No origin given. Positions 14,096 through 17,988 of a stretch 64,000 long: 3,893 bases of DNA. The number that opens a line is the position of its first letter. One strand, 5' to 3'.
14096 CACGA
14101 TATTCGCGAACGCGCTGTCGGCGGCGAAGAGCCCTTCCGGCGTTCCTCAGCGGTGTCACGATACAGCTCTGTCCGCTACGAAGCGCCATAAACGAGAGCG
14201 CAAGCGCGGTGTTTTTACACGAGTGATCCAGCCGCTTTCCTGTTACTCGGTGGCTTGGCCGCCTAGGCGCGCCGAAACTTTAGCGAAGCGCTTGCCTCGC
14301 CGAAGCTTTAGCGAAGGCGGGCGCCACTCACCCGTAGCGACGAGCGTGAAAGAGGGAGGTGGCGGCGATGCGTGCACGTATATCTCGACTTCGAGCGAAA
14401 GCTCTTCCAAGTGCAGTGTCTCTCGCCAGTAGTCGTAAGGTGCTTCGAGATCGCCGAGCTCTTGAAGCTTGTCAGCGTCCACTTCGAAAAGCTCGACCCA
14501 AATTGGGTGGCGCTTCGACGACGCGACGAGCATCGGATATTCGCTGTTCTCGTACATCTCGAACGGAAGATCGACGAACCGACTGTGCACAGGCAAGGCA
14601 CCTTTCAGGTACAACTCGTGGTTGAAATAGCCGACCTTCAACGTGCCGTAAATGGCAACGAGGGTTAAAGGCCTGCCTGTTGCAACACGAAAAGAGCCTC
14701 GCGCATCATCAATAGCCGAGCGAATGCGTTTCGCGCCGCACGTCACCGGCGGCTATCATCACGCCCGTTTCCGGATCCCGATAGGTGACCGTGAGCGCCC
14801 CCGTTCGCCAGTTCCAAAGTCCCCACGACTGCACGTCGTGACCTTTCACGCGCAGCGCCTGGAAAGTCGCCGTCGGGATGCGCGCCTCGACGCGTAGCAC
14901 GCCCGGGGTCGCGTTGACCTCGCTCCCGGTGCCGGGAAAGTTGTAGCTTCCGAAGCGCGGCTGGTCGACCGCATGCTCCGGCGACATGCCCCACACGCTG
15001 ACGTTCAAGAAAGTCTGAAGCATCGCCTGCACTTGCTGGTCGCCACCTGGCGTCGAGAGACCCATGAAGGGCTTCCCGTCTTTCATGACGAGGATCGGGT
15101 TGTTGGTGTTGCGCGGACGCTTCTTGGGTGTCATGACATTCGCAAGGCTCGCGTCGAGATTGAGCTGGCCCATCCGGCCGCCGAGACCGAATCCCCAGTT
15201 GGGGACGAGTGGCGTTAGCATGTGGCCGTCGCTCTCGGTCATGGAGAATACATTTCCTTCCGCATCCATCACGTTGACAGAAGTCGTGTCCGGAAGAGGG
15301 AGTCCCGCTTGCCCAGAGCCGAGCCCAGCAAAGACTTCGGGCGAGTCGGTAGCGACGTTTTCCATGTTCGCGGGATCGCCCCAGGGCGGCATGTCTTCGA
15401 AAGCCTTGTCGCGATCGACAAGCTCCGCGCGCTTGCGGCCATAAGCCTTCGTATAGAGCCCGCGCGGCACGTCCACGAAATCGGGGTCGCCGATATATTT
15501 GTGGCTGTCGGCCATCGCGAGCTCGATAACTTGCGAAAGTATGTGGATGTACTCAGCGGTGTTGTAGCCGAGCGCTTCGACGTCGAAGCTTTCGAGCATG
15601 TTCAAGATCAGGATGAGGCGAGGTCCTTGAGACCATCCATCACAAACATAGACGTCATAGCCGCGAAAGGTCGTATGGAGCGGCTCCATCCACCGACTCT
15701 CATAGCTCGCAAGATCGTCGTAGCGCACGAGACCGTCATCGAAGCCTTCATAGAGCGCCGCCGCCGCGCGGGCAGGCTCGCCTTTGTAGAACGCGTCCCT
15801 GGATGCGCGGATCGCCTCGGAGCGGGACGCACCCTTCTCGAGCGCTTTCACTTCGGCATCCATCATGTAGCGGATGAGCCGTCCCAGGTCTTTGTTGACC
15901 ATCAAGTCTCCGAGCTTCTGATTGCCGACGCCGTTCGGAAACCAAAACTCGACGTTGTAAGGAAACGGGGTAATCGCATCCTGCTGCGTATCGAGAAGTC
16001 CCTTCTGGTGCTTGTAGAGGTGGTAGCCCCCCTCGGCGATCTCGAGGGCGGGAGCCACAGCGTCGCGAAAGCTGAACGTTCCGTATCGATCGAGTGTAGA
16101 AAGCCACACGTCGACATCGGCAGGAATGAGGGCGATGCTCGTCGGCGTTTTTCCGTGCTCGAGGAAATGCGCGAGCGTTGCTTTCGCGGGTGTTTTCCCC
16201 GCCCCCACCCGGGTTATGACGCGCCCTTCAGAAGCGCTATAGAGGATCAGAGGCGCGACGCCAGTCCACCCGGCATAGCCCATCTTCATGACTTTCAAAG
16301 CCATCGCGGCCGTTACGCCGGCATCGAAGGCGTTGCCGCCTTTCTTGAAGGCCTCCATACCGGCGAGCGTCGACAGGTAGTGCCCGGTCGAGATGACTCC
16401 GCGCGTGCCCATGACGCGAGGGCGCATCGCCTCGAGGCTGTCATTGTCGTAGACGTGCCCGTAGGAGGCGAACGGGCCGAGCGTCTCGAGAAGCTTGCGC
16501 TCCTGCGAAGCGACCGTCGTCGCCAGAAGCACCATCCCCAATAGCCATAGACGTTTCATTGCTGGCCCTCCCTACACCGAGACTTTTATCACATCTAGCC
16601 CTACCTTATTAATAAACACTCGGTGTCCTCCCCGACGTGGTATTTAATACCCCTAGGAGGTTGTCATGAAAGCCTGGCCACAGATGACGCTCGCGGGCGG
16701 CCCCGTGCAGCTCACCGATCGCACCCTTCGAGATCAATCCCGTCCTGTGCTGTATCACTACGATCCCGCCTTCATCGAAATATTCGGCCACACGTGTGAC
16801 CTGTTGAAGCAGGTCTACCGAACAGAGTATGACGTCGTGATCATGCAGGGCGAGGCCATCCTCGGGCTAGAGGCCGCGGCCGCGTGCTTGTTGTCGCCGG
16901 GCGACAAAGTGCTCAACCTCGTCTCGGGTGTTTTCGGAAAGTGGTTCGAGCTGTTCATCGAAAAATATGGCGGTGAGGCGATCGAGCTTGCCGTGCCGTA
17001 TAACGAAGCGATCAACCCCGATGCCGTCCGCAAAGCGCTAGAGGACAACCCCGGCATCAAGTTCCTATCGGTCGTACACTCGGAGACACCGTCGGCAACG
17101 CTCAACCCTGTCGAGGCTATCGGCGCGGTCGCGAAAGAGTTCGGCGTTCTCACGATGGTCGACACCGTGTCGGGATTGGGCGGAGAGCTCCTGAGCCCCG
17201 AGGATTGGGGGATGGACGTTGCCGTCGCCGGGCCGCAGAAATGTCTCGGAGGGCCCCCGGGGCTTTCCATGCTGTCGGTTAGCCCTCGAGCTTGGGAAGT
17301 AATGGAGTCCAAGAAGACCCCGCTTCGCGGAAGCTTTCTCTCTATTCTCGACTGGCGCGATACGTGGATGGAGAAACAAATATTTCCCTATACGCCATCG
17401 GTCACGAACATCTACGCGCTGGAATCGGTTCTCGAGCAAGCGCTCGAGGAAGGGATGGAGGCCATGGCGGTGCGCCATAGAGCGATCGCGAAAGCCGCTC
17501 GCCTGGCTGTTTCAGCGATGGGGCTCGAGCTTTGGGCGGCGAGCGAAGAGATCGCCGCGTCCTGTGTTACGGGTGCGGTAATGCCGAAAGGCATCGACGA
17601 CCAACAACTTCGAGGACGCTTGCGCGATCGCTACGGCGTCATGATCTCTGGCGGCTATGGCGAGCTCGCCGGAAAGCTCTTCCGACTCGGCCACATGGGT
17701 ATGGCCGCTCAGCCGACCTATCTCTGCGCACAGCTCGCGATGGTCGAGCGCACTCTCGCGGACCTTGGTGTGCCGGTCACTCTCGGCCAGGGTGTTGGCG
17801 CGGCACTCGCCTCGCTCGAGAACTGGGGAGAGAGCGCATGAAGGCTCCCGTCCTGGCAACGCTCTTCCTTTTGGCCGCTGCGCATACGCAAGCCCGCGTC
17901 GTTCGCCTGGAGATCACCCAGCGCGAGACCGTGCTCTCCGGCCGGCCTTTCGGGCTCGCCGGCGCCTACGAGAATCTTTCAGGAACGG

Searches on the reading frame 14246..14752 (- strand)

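Call 43: search_protein_families(library=pfam, proteins=[window:14246-14752:-], max_evalue=0.001)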
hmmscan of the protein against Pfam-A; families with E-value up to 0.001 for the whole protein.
window:14246-14752:- (169 aa): 1 family
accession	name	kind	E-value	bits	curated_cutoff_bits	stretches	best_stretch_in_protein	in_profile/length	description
PF06094.17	GGACT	-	4.7e-15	56.7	22.8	1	32-144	1-119/120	Gamma-glutamyl cyclotransferase, AIG2-like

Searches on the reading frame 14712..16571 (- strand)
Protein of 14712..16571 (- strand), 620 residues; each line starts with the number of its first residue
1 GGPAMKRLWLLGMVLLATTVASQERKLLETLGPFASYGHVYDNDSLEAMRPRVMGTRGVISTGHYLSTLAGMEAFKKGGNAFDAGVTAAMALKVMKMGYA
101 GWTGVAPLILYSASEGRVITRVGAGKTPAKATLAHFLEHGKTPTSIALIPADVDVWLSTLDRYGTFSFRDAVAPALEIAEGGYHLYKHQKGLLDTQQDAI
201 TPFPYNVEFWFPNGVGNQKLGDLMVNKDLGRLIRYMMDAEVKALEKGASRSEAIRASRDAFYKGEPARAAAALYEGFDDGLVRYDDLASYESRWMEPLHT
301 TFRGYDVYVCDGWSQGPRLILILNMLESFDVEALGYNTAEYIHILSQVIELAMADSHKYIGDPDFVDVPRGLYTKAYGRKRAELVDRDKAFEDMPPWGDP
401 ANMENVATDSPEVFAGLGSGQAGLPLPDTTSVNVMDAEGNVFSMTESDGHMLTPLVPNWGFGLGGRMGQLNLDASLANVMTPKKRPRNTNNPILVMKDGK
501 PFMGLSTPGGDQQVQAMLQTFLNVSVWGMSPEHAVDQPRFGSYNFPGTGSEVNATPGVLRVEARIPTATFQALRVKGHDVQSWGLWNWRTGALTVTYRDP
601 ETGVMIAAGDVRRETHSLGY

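Call 43: search_protein_families(library=pfam, proteins=[window:14712-16571:-], max_evalue=0.001)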
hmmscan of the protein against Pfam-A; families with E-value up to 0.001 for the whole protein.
window:14712-16571:- (620 aa): 1 family
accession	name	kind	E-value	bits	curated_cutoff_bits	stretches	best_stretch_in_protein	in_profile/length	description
PF01019.26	G_glu_transpept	-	2.8e-86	290.8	27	1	74-614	3-511/512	Gamma-glutamyltranspeptidase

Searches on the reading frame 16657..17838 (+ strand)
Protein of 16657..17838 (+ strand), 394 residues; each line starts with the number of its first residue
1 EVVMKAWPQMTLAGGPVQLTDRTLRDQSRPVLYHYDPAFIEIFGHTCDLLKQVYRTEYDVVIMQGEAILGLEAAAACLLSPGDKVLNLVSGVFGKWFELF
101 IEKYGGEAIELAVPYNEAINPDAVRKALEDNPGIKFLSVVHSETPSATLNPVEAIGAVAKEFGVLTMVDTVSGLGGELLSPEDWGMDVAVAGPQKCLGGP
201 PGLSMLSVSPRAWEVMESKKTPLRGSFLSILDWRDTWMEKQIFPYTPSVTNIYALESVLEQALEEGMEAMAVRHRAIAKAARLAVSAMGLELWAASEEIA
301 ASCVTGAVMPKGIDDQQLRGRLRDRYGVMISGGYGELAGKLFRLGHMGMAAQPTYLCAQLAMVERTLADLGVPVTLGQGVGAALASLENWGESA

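Call 43: search_protein_families(library=pfam, proteins=[window:16657-17838:+], max_evalue=0.001)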
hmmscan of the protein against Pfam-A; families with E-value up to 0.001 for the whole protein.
window:16657-17838:+ (394 aa): 2 families
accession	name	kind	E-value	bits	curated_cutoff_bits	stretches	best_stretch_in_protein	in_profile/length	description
PF00266.25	Aminotran_5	-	1.9e-18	67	21.5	1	46-333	48-338/371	Aminotransferase class-V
PF01053.26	Cys_Met_Meta_PP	-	0.00018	20.7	27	1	72-199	81-202/381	Cys/Met metabolism PLP-dependent enzyme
